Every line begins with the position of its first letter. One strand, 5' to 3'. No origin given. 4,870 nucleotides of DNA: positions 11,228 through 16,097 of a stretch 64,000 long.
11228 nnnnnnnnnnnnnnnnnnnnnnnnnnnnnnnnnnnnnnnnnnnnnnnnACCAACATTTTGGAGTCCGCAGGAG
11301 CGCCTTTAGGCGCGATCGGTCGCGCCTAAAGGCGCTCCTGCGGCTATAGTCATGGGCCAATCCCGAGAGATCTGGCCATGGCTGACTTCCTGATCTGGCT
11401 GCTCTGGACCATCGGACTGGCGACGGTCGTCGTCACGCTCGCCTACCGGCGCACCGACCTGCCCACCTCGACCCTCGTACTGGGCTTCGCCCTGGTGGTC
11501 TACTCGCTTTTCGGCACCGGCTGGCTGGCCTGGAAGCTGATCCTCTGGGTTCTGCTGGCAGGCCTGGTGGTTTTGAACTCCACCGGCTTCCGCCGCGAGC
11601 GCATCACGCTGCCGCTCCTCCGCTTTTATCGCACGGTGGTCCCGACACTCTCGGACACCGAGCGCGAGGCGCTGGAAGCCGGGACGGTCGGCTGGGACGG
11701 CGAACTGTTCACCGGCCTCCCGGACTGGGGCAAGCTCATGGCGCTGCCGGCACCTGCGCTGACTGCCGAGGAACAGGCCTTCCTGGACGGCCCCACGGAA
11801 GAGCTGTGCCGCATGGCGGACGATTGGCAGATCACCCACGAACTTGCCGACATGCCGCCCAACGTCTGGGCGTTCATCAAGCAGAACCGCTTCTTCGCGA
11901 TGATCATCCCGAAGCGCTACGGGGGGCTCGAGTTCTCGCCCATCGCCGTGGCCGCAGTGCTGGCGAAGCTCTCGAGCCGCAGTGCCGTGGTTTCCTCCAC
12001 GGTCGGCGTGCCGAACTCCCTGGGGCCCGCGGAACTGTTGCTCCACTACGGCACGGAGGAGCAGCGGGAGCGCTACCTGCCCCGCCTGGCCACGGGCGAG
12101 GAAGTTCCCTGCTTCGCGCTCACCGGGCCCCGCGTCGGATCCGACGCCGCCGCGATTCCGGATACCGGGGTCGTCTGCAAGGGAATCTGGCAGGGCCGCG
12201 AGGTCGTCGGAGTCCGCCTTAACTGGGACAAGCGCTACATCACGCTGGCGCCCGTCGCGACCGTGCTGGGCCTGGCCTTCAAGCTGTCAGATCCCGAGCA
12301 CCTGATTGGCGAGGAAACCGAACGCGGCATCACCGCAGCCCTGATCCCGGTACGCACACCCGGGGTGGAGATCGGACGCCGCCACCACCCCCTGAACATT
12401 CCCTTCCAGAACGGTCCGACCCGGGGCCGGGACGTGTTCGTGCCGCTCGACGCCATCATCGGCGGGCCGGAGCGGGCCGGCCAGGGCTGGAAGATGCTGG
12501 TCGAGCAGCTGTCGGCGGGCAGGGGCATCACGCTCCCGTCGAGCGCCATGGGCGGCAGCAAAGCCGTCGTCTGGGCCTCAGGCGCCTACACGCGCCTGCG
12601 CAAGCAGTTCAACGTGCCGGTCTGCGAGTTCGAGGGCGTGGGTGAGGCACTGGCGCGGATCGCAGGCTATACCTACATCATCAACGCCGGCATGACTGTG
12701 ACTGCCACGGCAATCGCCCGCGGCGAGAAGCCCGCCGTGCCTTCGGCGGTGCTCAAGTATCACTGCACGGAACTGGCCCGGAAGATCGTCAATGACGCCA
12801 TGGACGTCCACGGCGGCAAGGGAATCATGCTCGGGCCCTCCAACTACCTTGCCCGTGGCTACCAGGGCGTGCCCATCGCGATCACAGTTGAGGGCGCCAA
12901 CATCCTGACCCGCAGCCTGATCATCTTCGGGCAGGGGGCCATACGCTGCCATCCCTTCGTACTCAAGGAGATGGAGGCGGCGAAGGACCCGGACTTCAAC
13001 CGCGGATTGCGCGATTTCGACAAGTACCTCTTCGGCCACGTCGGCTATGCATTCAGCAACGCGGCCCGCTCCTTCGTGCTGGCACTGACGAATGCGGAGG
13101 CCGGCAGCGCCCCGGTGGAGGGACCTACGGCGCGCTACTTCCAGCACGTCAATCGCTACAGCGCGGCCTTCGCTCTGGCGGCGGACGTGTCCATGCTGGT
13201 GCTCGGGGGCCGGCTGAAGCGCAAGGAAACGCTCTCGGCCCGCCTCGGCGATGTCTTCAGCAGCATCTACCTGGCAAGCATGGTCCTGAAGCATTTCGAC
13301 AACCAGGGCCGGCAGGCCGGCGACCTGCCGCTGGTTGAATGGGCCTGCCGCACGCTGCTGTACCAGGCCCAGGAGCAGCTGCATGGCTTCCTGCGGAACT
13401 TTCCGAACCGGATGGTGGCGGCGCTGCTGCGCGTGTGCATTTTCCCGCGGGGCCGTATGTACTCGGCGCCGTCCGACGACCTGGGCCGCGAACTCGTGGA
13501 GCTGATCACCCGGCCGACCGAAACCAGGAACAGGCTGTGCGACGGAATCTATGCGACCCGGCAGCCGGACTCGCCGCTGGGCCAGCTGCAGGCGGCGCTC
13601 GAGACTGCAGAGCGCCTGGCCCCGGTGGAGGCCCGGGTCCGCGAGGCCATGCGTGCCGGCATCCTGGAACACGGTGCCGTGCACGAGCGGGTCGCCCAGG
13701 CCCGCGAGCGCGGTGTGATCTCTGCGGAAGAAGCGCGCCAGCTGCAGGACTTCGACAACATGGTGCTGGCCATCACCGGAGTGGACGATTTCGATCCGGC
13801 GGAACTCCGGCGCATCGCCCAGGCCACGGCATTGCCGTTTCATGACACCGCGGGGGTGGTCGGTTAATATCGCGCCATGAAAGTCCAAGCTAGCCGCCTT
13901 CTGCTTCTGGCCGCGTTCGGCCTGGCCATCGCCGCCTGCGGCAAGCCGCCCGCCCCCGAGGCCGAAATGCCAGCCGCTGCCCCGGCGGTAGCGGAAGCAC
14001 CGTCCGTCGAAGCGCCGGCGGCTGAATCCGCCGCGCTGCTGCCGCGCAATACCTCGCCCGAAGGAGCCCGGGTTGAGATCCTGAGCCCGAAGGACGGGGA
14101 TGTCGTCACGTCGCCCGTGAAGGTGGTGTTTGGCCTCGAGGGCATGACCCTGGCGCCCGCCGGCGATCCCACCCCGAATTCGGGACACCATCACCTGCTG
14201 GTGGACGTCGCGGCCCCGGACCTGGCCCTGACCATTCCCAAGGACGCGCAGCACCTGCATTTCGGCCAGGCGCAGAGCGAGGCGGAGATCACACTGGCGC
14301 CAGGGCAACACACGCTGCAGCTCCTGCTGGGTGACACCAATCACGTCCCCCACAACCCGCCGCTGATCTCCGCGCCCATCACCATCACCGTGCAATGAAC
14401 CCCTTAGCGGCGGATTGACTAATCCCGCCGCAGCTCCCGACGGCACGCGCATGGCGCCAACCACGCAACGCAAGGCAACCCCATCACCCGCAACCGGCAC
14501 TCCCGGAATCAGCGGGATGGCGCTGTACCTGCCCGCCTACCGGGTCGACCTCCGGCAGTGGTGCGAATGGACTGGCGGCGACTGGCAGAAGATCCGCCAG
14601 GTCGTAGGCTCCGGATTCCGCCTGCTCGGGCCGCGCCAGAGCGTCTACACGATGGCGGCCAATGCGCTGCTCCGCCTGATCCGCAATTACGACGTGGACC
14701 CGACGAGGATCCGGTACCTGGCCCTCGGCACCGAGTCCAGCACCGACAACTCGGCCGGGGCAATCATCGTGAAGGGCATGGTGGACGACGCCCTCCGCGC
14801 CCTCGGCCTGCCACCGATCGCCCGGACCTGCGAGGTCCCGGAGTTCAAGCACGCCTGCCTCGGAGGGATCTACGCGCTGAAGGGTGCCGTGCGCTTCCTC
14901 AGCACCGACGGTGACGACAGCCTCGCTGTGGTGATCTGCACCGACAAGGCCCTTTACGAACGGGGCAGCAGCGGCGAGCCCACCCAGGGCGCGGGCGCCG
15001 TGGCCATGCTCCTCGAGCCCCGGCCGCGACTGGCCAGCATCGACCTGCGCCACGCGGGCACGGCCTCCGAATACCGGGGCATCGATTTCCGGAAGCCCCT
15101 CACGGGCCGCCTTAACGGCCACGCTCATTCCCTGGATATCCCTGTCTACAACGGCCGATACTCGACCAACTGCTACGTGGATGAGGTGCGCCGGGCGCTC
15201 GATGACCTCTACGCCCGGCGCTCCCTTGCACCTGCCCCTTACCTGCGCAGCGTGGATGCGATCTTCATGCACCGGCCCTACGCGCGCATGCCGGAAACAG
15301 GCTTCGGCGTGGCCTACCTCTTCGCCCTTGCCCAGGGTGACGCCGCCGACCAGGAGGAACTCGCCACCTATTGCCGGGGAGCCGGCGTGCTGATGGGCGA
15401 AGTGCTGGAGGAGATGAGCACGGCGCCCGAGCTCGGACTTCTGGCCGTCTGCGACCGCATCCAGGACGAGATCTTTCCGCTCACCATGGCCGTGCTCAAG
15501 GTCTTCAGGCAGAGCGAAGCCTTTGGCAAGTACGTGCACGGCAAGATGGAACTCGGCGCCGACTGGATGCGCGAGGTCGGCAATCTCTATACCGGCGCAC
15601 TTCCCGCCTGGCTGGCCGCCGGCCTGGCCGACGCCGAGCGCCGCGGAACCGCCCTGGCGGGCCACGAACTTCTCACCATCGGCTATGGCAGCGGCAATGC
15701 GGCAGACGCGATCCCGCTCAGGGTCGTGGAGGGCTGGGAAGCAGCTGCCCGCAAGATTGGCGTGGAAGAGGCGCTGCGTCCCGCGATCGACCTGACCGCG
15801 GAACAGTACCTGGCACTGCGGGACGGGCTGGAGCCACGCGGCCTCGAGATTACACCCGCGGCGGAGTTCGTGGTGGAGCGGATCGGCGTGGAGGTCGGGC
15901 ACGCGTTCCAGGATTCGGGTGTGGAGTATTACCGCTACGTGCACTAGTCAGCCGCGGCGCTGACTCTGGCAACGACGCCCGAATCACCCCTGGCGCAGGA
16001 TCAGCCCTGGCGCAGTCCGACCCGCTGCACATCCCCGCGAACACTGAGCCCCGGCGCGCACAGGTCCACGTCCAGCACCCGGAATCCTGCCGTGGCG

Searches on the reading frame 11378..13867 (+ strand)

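Call 43: search_protein_families(library=pfam, proteins=[window:11378-13867:+], max_evalue=0.0001)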
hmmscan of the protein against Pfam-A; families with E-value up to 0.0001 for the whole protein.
window:11378-13867:+ (829 aa): 4 families
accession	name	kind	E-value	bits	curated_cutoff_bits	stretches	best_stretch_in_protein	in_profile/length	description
PF09317.16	ACDH_C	-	2.8e-106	355.8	25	1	522-805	1-284/284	Acyl-CoA dehydrogenase, C-terminal, bacterial type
PF02771.21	Acyl-CoA_dh_N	-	5.1e-18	65.9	22.9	1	141-241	17-113/113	Acyl-CoA dehydrogenase, N-terminal domain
PF00441.29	Acyl-CoA_dh_1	-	1.5e-16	61.4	22.4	1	368-515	1-145/150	Acyl-CoA dehydrogenase, C-terminal domain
PF02770.24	Acyl-CoA_dh_M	-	8.5e-08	32.7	33.3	1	245-339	1-82/97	Acyl-CoA dehydrogenase, middle domain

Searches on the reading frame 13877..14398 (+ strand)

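Call 43: search_protein_families(library=pfam, proteins=[window:13877-14398:+], max_evalue=0.0001)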
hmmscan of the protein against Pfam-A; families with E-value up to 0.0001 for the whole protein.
window:13877-14398:+ (173 aa): 1 family
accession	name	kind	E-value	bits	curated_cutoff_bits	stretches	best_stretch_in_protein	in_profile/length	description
PF14347.11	DUF4399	-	2e-34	118.2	28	1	83-173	1-91/91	Domain of unknown function (DUF4399)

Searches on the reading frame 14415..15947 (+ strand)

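Call 44: search_protein_families(library=pfam, proteins=[window:14415-15947:+], max_evalue=0.0001)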
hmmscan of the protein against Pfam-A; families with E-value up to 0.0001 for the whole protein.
window:14415-15947:+ (510 aa): 2 families
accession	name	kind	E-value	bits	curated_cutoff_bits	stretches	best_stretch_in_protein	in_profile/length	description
PF01154.23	HMG_CoA_synt_N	-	2.2e-13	50.9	25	1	31-203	6-172/174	Hydroxymethylglutaryl-coenzyme A synthase N terminal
PF08540.16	HMG_CoA_synt_C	-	2.6e-08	34.3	25.1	0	385-461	151-230/280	Hydroxymethylglutaryl-coenzyme A synthase C terminal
